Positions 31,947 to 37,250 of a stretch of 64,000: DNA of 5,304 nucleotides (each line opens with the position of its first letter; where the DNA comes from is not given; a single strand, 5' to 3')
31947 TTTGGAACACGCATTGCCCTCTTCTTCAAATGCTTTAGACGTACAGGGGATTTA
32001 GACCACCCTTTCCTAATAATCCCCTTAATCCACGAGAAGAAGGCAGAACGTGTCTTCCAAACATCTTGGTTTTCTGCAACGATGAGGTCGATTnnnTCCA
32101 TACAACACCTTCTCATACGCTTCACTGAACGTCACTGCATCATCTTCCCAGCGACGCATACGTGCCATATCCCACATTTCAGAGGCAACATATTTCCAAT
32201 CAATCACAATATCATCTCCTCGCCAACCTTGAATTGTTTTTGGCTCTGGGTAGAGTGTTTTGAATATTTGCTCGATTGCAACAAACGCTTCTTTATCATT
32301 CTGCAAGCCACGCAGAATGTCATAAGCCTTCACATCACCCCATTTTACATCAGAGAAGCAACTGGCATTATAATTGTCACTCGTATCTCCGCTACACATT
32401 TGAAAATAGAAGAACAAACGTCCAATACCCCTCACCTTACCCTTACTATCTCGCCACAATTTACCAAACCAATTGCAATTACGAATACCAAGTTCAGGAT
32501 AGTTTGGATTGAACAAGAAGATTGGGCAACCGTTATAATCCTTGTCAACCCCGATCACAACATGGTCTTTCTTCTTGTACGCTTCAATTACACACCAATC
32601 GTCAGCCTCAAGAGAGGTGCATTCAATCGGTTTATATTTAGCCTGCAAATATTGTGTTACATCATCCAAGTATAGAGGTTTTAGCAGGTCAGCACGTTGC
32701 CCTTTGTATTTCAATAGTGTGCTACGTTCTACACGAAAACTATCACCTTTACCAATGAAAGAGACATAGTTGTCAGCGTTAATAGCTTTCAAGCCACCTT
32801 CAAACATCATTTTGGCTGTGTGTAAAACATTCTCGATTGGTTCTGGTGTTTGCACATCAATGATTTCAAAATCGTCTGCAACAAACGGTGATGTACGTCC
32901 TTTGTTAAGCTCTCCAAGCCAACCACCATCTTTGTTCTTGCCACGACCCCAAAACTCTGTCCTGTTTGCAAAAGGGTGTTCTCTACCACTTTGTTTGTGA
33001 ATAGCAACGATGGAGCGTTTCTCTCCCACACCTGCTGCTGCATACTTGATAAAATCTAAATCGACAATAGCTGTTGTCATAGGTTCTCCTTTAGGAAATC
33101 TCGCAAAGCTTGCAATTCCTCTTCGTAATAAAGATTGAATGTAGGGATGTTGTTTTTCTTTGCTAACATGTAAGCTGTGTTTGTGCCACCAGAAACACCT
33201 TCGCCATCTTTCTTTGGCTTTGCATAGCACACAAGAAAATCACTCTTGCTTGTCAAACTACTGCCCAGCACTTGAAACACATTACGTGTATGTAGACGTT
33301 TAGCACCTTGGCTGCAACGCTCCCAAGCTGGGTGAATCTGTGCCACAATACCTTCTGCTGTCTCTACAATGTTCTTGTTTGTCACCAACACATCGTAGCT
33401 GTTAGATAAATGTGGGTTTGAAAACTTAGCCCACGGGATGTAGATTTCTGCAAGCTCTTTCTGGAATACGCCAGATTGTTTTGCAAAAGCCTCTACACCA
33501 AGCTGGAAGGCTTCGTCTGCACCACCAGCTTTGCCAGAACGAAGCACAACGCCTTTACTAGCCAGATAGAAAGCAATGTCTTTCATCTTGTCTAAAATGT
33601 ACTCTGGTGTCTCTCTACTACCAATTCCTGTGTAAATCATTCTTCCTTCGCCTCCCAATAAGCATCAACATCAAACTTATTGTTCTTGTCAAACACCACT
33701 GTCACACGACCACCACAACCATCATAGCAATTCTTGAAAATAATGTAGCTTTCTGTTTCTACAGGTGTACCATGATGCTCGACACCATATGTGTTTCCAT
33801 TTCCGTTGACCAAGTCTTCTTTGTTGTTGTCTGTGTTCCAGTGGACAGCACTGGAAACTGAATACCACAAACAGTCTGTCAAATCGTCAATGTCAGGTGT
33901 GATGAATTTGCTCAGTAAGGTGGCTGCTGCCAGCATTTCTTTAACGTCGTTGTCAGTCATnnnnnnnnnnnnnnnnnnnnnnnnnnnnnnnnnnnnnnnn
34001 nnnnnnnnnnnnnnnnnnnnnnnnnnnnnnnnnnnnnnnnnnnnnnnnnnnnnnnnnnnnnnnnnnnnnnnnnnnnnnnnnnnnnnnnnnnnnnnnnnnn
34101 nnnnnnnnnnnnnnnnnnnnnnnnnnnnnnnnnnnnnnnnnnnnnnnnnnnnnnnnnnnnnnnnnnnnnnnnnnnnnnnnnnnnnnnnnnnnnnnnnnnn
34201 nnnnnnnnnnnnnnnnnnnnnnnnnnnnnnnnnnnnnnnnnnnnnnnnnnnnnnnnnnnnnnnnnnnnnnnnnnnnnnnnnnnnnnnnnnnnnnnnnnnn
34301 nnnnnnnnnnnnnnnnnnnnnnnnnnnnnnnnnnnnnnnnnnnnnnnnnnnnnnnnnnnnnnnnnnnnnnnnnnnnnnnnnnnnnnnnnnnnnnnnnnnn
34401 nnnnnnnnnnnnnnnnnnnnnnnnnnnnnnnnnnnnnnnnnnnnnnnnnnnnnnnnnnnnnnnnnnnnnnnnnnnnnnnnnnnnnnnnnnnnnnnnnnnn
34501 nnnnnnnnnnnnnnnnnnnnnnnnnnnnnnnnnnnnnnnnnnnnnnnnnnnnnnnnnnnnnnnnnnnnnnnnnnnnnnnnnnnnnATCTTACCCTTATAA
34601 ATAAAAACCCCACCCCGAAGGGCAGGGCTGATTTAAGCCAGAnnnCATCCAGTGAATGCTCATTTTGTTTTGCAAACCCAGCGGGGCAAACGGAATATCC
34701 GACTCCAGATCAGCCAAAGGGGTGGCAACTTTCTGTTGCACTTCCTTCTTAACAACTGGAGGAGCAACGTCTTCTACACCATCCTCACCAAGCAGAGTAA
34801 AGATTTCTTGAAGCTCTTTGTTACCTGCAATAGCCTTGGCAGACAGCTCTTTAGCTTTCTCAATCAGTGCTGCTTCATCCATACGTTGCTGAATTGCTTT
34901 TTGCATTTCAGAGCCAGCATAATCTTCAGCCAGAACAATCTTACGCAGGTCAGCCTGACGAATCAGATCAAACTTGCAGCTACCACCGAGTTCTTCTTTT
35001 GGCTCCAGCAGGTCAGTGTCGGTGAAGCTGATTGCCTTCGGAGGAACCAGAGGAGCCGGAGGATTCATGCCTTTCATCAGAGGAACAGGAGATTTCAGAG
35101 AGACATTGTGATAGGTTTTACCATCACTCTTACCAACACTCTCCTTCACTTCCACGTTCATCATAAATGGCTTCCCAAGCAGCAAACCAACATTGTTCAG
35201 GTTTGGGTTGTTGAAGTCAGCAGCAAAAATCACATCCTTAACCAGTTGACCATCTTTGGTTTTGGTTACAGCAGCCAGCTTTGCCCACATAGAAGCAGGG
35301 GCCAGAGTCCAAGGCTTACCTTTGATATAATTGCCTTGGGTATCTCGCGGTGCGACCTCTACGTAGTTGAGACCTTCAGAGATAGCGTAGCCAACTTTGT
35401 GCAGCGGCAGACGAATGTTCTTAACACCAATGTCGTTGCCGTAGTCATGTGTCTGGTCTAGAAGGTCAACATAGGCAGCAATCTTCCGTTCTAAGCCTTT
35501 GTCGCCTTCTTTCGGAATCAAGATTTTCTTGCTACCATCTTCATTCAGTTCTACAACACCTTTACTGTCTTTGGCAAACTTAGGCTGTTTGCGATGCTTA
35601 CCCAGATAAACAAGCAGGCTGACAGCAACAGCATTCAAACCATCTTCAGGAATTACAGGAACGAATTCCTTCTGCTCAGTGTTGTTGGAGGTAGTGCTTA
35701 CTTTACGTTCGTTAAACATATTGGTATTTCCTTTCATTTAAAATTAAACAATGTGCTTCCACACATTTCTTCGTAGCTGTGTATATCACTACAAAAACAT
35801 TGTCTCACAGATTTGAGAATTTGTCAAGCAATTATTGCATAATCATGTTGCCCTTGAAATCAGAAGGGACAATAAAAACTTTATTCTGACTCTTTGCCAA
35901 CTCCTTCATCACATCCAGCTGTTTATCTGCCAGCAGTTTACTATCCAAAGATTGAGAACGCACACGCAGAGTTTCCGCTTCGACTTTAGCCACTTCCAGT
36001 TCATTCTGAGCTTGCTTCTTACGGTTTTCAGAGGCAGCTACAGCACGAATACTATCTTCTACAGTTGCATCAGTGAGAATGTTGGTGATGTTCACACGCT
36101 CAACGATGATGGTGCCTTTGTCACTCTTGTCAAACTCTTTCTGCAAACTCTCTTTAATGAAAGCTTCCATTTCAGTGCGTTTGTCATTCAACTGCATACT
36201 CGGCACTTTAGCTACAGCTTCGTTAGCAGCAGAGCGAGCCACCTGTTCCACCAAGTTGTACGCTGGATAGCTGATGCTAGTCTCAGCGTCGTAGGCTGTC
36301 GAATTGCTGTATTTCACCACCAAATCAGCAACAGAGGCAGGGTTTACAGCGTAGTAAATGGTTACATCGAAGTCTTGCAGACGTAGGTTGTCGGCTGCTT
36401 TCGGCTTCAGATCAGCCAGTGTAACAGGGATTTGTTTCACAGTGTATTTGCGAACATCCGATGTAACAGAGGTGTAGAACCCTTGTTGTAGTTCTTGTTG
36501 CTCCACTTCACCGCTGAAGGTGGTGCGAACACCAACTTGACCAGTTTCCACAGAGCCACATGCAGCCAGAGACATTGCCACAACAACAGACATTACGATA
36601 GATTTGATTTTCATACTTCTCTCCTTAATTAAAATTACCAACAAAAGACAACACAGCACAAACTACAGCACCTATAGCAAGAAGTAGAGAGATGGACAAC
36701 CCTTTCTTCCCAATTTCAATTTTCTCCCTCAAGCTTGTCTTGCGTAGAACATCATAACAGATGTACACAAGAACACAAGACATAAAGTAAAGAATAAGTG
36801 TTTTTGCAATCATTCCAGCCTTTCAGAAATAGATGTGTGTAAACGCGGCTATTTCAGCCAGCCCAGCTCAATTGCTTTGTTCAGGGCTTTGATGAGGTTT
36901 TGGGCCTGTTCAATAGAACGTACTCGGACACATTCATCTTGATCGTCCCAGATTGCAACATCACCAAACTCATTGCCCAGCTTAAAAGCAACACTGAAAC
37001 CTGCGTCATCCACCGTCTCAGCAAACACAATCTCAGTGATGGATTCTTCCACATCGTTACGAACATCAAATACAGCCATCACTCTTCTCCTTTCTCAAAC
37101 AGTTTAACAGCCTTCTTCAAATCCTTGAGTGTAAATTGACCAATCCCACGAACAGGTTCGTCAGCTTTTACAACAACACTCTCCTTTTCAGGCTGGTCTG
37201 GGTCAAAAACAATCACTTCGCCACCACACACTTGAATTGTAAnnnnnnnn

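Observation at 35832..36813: Phage-encoded NfeD-like small membrane protein plus SPFH/Band-7 lipoprotein pair in the early region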

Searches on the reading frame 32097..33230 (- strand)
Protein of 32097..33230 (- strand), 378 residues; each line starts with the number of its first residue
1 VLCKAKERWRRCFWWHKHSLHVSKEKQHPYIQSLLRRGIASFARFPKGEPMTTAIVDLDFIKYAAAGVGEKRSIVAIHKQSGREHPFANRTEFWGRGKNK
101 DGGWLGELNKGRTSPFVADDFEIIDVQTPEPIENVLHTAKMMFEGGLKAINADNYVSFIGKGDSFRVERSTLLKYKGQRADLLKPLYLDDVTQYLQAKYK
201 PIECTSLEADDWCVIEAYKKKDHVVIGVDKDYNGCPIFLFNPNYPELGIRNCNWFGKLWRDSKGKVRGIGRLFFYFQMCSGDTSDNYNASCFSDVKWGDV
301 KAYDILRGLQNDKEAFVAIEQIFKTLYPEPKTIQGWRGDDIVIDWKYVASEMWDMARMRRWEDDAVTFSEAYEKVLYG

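Call 13: search_protein_families(library=phrogs, proteins=[window:32097-33230:-], max_evalue=0.001)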
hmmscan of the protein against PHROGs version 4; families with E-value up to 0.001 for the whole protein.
window:32097-33230:- (378 aa): 1 family
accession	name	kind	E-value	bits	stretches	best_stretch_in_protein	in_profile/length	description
phrog_107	-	DNA, RNA and nucleotide metabolism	1.4e-46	160.7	1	43-368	111-370/542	exonuclease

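Call 14: search_protein_families(library=pfam, proteins=[window:32097-33230:-], max_evalue=0.001)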
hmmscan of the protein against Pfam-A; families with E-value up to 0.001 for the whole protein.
window:32097-33230:- (378 aa): 0 families

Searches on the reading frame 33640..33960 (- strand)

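Call 13: search_protein_families(library=phrogs, proteins=[window:33640-33960:-], max_evalue=0.001)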
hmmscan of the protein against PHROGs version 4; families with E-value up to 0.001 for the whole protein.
window:33640-33960:- (107 aa): 1 family
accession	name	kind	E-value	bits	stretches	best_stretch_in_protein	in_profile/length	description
phrog_7812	-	unknown function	6.8e-13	50.1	1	22-99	27-103/105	-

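Call 14: search_protein_families(library=pfam, proteins=[window:33640-33960:-], max_evalue=0.001)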
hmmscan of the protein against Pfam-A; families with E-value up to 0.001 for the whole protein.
window:33640-33960:- (107 aa): 0 families

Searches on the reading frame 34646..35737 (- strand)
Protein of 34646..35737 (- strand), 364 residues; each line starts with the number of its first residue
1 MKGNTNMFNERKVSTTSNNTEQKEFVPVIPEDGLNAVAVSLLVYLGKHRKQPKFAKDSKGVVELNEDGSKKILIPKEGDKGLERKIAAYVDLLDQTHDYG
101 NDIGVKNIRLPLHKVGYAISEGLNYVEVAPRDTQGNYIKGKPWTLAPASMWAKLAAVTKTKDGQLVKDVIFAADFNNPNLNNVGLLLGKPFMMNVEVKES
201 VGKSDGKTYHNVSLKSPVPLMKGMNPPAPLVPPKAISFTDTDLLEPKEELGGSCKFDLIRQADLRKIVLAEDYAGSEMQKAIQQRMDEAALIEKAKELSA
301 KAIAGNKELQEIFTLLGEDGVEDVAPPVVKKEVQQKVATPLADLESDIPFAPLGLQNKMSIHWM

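Call 13: search_protein_families(library=phrogs, proteins=[window:34646-35737:-], max_evalue=0.001)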
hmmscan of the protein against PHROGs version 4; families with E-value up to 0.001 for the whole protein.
window:34646-35737:- (364 aa): 3 families
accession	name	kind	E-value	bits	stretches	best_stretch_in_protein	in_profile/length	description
phrog_2544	-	unknown function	6.1e-17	63.1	1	85-350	117-362/362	-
phrog_32668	-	unknown function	1.2e-07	32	1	56-162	124-221/406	-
phrog_862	-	unknown function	4.6e-05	24.3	1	180-318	119-258/276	-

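Call 14: search_protein_families(library=pfam, proteins=[window:34646-35737:-], max_evalue=0.001)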
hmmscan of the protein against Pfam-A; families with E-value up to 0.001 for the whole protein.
window:34646-35737:- (364 aa): 0 families

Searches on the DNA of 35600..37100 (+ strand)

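Call 6: search_dna_similar(query=window:35600-37100:+, collection=phages, mode=near, max_rows=30)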
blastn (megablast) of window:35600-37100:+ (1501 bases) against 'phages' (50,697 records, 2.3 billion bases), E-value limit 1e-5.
No match.
